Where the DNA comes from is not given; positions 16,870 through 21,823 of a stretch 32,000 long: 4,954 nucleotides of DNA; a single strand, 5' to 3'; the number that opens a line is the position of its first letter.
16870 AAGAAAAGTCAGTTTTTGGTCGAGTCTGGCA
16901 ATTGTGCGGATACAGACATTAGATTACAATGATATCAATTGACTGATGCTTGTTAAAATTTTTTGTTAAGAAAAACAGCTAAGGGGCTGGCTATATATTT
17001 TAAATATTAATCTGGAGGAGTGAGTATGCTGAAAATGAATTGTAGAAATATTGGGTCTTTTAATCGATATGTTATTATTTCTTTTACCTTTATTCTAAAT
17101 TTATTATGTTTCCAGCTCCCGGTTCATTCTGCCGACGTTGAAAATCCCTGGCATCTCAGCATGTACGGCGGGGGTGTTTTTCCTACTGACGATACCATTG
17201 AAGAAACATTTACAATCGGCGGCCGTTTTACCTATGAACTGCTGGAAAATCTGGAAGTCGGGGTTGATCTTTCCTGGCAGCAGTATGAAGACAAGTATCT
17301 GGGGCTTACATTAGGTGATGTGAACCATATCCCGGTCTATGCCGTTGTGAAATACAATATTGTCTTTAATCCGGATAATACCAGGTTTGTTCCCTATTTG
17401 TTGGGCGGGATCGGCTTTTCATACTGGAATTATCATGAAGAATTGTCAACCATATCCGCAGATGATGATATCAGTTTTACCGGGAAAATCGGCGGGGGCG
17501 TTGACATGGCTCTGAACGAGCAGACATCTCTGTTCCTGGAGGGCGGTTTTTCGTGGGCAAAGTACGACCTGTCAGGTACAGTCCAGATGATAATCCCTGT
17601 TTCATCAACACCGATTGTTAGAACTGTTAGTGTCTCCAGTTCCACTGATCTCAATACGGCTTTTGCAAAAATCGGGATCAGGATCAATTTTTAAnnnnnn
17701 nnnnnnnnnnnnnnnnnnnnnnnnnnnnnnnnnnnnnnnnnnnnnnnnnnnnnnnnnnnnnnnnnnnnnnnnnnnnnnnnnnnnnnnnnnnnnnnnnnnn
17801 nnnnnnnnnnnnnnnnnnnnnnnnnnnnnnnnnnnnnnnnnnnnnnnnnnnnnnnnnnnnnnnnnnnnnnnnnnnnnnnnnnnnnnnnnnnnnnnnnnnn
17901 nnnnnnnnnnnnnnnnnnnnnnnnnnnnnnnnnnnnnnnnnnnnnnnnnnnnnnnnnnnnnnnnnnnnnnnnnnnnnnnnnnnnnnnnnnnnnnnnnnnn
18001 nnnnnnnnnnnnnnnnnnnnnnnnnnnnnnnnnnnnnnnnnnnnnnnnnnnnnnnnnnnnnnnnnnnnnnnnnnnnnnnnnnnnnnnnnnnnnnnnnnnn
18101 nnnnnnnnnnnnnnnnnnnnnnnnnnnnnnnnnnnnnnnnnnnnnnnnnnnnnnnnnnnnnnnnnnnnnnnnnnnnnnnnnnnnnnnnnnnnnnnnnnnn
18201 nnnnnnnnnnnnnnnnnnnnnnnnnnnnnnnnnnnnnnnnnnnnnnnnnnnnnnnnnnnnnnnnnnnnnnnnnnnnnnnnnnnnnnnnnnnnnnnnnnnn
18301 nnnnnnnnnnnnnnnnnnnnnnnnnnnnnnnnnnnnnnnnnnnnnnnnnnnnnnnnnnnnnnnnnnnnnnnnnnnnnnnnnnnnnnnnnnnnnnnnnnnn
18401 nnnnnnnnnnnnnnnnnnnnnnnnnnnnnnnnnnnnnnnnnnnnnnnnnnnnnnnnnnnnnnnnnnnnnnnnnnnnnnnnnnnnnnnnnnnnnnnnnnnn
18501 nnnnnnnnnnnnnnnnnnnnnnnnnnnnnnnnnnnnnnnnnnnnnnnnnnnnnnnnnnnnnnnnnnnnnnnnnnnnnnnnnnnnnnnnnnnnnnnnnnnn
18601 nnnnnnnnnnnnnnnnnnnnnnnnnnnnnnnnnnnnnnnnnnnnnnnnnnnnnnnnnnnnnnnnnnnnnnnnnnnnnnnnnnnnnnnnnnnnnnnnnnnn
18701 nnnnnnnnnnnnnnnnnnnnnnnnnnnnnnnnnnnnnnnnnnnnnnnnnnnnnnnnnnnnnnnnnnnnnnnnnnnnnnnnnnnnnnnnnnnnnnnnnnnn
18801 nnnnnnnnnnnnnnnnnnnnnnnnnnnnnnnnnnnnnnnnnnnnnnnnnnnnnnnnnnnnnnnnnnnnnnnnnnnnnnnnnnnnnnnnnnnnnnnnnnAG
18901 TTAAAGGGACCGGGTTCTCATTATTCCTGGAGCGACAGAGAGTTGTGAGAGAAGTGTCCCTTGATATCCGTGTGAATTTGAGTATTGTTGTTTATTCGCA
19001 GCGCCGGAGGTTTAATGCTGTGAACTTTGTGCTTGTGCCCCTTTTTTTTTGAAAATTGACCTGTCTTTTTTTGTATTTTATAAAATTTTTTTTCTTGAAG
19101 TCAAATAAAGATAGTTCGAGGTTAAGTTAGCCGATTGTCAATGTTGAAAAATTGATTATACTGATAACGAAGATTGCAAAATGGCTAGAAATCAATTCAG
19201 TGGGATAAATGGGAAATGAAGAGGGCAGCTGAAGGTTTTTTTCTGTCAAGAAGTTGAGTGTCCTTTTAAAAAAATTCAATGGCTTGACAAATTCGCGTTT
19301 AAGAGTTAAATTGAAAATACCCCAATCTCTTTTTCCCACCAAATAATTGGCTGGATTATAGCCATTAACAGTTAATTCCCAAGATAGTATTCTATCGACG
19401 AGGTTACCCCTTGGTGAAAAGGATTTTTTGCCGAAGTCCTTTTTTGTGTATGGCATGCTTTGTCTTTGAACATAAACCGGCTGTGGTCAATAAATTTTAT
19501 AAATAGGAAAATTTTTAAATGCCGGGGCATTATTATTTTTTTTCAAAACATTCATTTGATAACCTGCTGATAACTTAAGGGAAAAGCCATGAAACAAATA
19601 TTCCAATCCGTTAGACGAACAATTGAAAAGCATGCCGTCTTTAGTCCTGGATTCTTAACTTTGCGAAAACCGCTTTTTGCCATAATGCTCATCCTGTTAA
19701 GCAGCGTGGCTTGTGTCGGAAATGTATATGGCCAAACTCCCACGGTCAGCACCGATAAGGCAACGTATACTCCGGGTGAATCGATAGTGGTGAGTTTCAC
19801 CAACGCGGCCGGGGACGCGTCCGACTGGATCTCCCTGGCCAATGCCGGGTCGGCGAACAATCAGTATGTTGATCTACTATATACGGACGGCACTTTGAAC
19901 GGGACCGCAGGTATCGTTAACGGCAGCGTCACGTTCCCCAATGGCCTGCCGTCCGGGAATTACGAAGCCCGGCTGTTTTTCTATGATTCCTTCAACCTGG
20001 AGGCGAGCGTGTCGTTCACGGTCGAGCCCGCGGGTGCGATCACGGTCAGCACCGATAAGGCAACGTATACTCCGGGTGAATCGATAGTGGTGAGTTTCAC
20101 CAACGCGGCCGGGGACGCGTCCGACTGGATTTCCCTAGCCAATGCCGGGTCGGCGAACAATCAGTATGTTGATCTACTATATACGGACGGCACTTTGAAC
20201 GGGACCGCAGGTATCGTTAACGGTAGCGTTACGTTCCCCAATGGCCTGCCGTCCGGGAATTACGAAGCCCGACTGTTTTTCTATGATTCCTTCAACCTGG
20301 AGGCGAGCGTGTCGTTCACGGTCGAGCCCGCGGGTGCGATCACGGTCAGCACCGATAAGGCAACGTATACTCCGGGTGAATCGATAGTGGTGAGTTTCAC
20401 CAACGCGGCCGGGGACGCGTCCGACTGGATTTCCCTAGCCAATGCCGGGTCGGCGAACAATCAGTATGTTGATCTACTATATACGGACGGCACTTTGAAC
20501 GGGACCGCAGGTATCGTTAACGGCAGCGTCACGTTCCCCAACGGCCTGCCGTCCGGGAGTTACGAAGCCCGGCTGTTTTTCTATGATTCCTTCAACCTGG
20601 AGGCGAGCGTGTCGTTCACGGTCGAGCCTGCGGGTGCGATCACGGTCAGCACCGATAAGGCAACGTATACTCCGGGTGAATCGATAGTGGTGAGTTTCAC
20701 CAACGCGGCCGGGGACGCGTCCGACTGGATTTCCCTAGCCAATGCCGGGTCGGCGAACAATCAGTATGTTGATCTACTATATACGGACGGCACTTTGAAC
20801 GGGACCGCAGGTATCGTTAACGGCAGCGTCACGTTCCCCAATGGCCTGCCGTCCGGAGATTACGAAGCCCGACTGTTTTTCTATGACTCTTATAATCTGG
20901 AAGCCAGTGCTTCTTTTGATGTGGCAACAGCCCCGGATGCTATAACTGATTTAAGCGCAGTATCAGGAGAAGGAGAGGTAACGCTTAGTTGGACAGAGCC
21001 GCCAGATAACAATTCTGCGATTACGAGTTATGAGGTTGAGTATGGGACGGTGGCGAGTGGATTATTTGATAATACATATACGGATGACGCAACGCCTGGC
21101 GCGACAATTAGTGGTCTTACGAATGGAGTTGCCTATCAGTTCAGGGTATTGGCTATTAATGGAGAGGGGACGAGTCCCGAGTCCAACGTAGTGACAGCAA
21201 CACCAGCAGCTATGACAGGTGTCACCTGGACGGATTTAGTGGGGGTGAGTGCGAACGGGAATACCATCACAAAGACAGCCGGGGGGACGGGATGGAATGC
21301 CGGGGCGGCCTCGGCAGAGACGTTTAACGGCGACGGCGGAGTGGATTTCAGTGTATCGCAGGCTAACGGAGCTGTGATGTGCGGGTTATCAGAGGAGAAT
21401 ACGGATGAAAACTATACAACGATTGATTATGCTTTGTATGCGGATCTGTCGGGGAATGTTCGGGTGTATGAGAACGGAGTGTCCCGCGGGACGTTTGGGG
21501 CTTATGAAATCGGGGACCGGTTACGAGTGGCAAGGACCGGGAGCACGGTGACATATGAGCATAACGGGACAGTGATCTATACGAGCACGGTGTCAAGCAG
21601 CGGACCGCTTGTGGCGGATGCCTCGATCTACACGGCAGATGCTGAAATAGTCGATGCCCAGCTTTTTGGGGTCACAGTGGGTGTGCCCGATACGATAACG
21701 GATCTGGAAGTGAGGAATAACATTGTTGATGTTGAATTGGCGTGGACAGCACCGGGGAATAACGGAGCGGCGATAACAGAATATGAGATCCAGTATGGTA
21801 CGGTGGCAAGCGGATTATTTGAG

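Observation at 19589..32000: Giant secreted mosaic protein heading a compact envelope operon with no recognisable export or anchoring module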

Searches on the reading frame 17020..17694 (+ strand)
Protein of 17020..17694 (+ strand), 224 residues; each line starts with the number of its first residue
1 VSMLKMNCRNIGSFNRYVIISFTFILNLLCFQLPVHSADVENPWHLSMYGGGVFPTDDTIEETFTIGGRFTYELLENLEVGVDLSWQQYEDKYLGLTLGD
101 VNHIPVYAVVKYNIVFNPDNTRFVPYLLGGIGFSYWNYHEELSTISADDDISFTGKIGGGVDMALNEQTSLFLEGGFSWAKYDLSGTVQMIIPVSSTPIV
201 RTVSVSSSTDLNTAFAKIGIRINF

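Call 10: search_protein_families(library=pfam, proteins=[window:17020-17694:+], max_evalue=0.001)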
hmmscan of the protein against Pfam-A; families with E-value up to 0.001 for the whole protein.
window:17020-17694:+ (224 aa): 1 family
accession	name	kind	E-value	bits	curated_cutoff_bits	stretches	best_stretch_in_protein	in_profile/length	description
PF13505.12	OMP_b-brl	-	7.9e-10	39.6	28.7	1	57-184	37-155/175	Outer membrane protein beta-barrel domain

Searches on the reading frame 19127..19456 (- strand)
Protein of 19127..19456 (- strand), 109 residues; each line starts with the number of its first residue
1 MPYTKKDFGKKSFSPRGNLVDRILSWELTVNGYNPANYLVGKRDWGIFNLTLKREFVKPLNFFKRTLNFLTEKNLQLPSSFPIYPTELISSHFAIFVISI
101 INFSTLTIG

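Call 10: search_protein_families(library=pfam, proteins=[window:19127-19456:-], max_evalue=0.001)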
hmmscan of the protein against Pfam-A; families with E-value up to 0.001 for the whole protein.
window:19127-19456:- (109 aa): 0 families

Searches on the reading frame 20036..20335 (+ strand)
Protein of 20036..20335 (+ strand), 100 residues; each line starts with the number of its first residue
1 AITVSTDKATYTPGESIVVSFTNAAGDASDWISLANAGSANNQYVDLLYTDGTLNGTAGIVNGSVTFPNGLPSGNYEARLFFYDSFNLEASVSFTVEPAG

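Call 16: search_protein_families(library=pfam, proteins=[window:20036-20335:+], max_evalue=10)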
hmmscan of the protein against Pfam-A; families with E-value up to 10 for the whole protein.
seq(100 aa): 4 families
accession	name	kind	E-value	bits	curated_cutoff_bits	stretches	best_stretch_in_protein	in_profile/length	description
PF01835.25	MG2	-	0.00063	20.5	32.8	1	4-96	4-96/96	MG2 domain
PF20009.4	GEVED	-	0.077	14.3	24.4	1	53-85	24-56/78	GEVED domain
PF02752.27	Arrestin_C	-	0.17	12.7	27.7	1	2-22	7-27/137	Arrestin (or S-antigen), C-terminal domain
PF05588.17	Botulinum_HA-17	-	0.19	12.3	21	0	27-50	27-50/146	Clostridium botulinum HA-17 domain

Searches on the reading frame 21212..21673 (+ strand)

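Call 108: search_protein_families(library=phrogs, proteins=[window:21212-21673:+], max_evalue=0.01)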
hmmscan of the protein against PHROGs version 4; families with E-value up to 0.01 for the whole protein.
window:21212-21673:+ (154 aa): 2 families
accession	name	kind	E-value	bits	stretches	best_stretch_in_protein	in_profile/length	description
phrog_19691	-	head and packaging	7.4e-14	52.5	1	6-139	118-251/623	virion structural protein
phrog_26502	-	head and packaging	5.5e-12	46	1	20-149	102-235/620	virion structural protein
